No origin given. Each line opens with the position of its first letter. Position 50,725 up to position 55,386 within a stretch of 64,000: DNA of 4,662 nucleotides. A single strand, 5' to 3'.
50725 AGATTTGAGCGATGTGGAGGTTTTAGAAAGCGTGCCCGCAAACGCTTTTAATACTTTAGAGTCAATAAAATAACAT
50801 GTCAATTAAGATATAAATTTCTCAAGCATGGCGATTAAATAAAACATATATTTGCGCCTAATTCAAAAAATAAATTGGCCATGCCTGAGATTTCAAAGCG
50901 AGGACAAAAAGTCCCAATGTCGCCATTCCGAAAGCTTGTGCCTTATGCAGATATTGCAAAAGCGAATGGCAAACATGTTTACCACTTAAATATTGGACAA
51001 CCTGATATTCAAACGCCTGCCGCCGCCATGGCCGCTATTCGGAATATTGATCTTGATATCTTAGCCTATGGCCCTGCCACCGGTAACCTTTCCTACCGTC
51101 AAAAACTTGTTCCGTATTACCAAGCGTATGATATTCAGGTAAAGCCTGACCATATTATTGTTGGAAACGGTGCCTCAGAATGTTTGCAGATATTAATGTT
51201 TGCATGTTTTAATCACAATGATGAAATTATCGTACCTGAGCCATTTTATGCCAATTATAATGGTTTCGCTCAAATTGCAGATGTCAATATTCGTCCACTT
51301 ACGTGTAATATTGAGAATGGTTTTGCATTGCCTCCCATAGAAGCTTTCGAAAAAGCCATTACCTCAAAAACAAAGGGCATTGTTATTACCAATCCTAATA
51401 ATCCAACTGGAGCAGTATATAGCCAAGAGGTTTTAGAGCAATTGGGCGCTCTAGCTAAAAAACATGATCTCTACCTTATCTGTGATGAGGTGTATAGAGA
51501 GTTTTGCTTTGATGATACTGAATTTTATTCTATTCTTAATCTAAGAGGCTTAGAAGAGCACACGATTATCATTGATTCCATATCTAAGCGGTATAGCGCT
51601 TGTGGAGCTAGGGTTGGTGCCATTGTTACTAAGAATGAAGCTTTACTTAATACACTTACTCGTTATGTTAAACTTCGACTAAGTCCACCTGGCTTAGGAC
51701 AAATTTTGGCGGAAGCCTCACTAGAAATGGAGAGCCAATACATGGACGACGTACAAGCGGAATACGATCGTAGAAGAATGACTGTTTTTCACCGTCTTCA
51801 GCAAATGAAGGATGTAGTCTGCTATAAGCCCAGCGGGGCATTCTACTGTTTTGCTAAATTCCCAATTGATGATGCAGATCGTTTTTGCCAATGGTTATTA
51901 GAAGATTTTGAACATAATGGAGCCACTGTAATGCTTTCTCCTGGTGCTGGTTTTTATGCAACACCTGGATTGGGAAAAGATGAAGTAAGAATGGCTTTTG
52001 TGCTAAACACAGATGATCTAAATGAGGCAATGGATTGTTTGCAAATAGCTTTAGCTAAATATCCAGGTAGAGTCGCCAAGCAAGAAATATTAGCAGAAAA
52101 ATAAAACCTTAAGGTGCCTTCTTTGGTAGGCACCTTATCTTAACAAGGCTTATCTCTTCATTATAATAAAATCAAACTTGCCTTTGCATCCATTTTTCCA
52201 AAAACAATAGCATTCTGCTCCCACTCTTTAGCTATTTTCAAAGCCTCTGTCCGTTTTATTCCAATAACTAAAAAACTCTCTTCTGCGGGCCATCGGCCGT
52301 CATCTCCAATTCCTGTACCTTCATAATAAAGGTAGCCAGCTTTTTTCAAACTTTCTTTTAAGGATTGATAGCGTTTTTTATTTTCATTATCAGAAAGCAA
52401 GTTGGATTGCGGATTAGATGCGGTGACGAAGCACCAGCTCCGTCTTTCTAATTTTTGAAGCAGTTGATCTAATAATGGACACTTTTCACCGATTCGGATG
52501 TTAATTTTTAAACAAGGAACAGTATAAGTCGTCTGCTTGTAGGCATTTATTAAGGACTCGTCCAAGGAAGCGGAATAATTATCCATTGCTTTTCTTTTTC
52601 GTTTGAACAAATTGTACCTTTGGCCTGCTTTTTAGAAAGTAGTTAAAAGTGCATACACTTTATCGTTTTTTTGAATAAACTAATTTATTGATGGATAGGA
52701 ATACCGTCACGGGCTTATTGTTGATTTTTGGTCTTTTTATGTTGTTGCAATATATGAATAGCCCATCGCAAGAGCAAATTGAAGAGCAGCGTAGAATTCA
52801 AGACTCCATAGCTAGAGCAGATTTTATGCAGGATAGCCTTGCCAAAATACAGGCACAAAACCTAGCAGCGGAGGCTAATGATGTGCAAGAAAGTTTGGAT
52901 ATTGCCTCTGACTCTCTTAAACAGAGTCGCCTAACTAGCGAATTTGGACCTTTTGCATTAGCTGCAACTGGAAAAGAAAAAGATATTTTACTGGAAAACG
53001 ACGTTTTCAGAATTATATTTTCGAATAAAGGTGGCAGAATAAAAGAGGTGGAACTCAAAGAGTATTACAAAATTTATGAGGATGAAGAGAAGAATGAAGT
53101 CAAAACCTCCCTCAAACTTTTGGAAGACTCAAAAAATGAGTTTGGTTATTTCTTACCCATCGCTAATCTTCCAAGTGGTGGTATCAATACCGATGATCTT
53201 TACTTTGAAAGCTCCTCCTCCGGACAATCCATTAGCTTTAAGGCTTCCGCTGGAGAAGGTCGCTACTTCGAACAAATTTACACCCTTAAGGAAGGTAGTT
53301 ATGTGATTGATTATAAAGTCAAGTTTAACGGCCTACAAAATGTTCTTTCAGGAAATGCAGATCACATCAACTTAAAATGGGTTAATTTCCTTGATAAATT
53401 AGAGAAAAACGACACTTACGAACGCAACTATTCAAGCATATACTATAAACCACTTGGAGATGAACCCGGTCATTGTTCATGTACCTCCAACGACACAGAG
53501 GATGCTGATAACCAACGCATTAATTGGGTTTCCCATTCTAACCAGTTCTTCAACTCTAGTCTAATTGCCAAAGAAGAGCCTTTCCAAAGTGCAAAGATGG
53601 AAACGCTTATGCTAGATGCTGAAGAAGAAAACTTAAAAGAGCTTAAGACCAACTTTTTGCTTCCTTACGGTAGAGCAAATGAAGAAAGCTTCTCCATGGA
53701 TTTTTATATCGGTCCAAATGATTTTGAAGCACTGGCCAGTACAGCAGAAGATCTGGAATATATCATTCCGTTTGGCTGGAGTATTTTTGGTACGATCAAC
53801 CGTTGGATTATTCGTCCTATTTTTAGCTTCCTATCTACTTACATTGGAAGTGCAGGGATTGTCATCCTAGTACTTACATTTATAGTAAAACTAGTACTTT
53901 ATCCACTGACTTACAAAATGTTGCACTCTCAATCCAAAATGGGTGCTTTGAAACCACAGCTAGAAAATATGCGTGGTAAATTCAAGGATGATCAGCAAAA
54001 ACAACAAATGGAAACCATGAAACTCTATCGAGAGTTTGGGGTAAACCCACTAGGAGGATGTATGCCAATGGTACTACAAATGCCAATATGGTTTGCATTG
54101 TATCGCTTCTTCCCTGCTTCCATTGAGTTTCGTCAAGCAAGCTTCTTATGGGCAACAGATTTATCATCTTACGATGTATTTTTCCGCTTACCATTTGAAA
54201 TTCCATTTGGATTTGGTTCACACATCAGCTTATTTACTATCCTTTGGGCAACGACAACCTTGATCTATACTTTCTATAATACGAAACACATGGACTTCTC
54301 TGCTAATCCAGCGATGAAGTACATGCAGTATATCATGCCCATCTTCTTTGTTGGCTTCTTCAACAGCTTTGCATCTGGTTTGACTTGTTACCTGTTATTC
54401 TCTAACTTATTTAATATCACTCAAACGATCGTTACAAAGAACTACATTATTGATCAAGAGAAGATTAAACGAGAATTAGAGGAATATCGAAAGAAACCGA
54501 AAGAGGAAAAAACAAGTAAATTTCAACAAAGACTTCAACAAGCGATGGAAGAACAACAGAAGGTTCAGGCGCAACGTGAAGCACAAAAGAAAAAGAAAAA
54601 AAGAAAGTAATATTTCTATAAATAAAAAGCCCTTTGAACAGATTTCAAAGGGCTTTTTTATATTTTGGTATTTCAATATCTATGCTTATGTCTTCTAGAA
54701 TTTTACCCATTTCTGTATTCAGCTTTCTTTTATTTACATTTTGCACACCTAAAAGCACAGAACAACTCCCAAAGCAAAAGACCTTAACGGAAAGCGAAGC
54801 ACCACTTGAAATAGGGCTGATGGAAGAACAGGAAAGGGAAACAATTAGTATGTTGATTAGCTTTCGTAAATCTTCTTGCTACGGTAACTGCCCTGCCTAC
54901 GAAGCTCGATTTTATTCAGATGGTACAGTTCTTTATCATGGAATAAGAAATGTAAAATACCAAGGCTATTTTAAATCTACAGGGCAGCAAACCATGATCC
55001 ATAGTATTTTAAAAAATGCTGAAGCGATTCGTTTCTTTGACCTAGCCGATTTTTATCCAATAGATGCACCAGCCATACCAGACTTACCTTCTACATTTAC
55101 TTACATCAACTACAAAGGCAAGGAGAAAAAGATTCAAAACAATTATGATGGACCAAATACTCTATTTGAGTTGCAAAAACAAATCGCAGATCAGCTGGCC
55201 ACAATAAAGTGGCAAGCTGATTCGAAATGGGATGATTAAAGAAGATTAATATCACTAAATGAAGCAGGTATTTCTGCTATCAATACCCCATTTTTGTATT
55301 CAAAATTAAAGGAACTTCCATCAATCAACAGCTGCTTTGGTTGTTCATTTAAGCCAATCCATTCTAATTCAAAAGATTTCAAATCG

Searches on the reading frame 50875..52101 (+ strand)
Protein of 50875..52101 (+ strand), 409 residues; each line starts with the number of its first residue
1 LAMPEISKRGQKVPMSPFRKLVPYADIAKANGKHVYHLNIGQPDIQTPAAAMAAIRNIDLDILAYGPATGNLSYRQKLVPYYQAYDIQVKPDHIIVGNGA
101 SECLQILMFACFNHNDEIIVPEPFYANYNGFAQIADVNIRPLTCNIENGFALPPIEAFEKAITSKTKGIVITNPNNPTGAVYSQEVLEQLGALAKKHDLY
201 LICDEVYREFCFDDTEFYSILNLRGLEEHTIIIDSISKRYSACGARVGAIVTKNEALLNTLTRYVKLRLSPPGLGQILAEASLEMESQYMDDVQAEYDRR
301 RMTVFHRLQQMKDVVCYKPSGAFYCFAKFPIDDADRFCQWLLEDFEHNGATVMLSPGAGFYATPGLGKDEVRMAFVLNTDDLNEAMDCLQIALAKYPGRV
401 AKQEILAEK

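Call 52: search_protein_families(library=pfam, proteins=[window:50875-52101:+], max_evalue=0.0001)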
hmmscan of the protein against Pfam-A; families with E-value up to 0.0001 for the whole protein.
window:50875-52101:+ (409 aa): 3 families
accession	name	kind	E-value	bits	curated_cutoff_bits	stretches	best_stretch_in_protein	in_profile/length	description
PF00155.27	Aminotran_1_2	-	2e-58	198.8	19.7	1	34-387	2-359/361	Aminotransferase class I and II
PF01041.23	DegT_DnrJ_EryC1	-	1.3e-06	28.3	19.8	1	92-204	40-145/360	DegT/DnrJ/EryC1/StrS aminotransferase family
PF01212.27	Beta_elim_lyase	-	2.1e-05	24.4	27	1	111-204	67-168/288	Beta-eliminating lyase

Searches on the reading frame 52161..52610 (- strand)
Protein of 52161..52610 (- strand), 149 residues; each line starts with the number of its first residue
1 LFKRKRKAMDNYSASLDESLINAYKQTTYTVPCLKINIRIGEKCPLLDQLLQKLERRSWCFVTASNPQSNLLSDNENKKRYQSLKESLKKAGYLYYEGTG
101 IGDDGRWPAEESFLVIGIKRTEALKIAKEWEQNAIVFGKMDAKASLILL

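Call 52: search_protein_families(library=pfam, proteins=[window:52161-52610:-], max_evalue=0.0001)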
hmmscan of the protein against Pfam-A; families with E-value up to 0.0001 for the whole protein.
window:52161-52610:- (149 aa): 1 family
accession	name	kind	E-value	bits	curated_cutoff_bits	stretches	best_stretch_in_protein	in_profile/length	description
PF11697.13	DUF3293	-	2.1e-21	76.7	25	1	62-135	1-73/73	Protein of unknown function (DUF3293)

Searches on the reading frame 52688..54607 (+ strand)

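Call 52: search_protein_families(library=pfam, proteins=[window:52688-54607:+], max_evalue=0.0001)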
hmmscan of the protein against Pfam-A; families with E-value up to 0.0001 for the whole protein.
window:52688-54607:+ (640 aa): 2 families
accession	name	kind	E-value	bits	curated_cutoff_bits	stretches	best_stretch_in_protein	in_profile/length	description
PF02096.25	60KD_IMP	-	5.9e-51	173.1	35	1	390-584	2-162/163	60Kd inner membrane protein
PF14849.12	YidC_periplas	-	2e-24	87.5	24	1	101-379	3-281/283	YidC periplasmic domain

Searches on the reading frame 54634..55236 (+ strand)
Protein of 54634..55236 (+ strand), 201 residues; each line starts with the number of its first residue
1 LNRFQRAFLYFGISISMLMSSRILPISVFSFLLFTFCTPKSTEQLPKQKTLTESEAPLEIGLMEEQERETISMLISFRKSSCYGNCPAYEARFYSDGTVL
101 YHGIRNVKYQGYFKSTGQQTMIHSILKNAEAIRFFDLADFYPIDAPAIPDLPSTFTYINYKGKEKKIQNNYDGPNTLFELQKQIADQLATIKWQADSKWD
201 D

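Call 53: search_protein_families(library=pfam, proteins=[window:54634-55236:+], max_evalue=0.0001)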
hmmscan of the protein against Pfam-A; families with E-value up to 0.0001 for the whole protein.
window:54634-55236:+ (201 aa): 1 family
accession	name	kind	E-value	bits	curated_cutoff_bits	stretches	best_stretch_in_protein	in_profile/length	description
PF20033.5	DUF6438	-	3.5e-26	92.2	30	1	74-186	2-114/116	Domain of unknown function (DUF6438)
